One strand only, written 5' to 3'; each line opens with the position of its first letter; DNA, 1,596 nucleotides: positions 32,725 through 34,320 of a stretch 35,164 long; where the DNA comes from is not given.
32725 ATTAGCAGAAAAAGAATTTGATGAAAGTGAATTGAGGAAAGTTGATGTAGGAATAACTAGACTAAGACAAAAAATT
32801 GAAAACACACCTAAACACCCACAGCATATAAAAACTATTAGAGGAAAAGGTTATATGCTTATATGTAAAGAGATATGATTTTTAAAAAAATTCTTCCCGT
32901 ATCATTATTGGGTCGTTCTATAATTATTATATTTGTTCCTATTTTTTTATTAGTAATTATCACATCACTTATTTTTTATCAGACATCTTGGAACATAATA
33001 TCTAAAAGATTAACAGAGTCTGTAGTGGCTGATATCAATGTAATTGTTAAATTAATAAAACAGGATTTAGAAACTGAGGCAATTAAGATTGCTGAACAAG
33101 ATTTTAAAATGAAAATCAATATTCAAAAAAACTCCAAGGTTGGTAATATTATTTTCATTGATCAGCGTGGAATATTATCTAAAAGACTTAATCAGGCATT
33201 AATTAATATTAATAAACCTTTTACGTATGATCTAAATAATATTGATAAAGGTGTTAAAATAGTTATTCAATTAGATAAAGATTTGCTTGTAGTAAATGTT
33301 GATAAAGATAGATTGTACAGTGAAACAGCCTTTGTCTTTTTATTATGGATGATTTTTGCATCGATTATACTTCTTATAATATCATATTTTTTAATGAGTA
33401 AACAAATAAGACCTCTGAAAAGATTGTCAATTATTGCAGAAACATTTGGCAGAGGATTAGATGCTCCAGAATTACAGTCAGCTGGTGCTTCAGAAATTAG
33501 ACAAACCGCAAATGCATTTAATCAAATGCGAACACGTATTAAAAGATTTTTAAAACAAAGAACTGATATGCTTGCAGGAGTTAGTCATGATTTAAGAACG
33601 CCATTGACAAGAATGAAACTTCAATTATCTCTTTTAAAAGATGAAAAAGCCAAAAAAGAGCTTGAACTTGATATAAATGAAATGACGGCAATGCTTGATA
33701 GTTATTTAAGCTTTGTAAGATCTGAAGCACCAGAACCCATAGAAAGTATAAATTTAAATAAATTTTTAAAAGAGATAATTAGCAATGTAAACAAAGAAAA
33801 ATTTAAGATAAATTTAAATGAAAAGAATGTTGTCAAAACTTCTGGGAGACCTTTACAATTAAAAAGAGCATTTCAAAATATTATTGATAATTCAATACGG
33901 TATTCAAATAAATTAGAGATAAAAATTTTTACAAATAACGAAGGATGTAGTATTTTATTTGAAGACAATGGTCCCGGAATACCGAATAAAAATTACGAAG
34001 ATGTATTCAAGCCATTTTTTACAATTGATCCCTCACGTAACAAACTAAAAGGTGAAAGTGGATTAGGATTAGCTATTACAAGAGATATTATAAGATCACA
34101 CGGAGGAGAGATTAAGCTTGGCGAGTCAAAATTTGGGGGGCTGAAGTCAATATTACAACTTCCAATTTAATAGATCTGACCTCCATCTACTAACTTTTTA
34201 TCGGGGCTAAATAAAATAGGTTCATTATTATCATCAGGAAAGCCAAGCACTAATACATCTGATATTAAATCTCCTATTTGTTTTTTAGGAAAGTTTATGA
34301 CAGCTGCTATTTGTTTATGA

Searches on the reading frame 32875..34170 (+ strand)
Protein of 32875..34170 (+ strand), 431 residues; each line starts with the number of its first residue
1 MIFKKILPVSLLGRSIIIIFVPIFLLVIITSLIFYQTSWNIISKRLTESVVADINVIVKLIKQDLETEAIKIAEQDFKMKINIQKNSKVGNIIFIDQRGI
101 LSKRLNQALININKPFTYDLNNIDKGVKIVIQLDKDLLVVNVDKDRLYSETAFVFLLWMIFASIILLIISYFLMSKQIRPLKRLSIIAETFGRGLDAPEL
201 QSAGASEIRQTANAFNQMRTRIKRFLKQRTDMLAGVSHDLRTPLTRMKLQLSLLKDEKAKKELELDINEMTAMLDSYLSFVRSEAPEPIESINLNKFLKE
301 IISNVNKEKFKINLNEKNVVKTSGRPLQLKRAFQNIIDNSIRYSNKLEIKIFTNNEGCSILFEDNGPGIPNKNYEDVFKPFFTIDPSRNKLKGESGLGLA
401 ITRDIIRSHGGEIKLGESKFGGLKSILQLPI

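Call 21: search_protein_families(library=pfam, proteins=[window:32875-34170:+], max_evalue=0.00001)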
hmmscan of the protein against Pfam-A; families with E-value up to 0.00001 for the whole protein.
window:32875-34170:+ (431 aa): 3 families
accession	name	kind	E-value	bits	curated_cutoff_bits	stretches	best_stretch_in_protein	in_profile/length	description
PF02518.31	HATPase_c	-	1.7e-19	70.8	26.4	1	325-430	2-108/111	Histidine kinase-, DNA gyrase B-, and HSP90-like ATPase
PF00512.31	HisKA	-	4.5e-10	39.9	26.9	1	228-285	1-65/66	His Kinase A (phospho-acceptor) domain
PF00672.30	HAMP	-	1.3e-07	32.3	25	1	173-223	2-52/53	HAMP domain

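Call 72: find_encoding_contigs(protein=window:32875-34170:+, flank=10000, max_places=2)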
Protein window:32875-34170:+ (431 aa): 4 contigs read that carry it; 2 places shown.
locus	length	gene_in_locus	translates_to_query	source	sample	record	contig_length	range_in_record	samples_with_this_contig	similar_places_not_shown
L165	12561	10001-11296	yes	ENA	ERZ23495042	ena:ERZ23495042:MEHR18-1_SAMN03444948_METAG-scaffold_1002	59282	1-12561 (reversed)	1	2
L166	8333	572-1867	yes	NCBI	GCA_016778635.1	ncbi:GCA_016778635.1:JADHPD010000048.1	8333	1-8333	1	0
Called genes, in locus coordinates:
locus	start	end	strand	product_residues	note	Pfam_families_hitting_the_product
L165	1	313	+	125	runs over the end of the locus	PF02627:CMD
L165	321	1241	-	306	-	PF01699:Na_Ca_ex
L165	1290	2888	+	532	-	PF00732:GMC_oxred_N, PF05199:GMC_oxred_C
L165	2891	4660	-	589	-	PF02776:TPP_enzyme_N, PF00205:TPP_enzyme_M, PF02775:TPP_enzyme_C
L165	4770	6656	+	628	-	PF01541:GIY-YIG, PF27096:UvrC_M, PF02151:UVR (weak), PF22920:UvrC_RNaseH, PF08459:UvrC_RNaseH_dom, PF14520:HHH_5 (weak)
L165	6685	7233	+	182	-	PF01066:CDP-OH_P_transf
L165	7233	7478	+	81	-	PF02597:ThiS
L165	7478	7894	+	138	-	PF02391:MoaE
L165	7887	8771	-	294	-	PF01063:Aminotran_4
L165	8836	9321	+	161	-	PF12802:MarR_2, PF01047:MarR (weak)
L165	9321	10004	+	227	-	PF00072:Response_reg, PF00486:Trans_reg_C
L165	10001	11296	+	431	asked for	PF13589:HATPase_c_3 (faint), PF00672:HAMP (weak), PF00512:HisKA, PF02518:HATPase_c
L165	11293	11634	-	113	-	PF01588:tRNA_bind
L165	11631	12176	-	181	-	-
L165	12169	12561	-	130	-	?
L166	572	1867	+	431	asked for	PF13589:HATPase_c_3 (faint), PF00672:HAMP (weak), PF00512:HisKA, PF02518:HATPase_c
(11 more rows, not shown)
